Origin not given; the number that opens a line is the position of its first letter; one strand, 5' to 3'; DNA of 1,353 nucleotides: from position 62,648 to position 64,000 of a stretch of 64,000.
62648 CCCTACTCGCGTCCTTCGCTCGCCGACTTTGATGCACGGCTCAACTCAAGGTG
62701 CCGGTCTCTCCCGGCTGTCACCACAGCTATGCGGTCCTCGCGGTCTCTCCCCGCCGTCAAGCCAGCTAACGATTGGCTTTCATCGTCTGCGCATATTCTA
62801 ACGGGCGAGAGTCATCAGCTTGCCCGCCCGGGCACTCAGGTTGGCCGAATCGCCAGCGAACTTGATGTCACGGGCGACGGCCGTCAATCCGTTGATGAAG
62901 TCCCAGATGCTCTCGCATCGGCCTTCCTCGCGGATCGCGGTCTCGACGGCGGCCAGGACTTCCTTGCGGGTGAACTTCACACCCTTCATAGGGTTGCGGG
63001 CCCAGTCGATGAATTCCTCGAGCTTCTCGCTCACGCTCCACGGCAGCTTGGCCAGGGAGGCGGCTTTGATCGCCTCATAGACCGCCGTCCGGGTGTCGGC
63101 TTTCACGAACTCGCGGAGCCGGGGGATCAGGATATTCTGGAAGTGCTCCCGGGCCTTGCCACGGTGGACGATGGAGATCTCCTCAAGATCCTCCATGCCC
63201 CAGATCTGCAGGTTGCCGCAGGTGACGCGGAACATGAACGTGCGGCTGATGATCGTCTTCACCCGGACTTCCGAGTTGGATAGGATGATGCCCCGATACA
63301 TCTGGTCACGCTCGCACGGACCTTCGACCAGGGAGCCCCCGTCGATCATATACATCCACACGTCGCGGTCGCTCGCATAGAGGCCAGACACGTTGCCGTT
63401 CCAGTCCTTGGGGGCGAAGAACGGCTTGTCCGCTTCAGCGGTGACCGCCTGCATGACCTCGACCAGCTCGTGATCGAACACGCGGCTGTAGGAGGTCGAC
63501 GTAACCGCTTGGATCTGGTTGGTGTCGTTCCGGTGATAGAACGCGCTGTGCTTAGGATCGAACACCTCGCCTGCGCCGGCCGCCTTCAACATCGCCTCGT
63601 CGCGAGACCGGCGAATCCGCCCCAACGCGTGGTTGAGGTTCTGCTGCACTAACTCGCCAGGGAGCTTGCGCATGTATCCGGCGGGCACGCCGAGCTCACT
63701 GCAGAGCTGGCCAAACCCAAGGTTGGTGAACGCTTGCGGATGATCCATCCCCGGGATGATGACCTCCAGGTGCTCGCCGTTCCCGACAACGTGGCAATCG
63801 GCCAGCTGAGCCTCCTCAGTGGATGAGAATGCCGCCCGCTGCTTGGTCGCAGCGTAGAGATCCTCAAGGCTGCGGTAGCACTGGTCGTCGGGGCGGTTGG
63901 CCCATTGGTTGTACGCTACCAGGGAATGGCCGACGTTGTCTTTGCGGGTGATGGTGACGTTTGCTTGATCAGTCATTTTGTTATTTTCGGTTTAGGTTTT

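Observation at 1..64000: Strongly over-represented 10-mer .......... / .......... scattered through genes and intergenic DNA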

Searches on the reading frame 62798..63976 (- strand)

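Call 39: search_protein_families(library=pfam, proteins=[window:62798-63976:-], max_evalue=0.01)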
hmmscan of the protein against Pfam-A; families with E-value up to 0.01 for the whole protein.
window:62798-63976:- (392 aa): 1 family
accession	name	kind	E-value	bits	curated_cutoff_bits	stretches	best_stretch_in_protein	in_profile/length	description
PF06067.16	DUF932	-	0.00066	20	23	1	160-281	6-117/227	Domain of unknown function (DUF932)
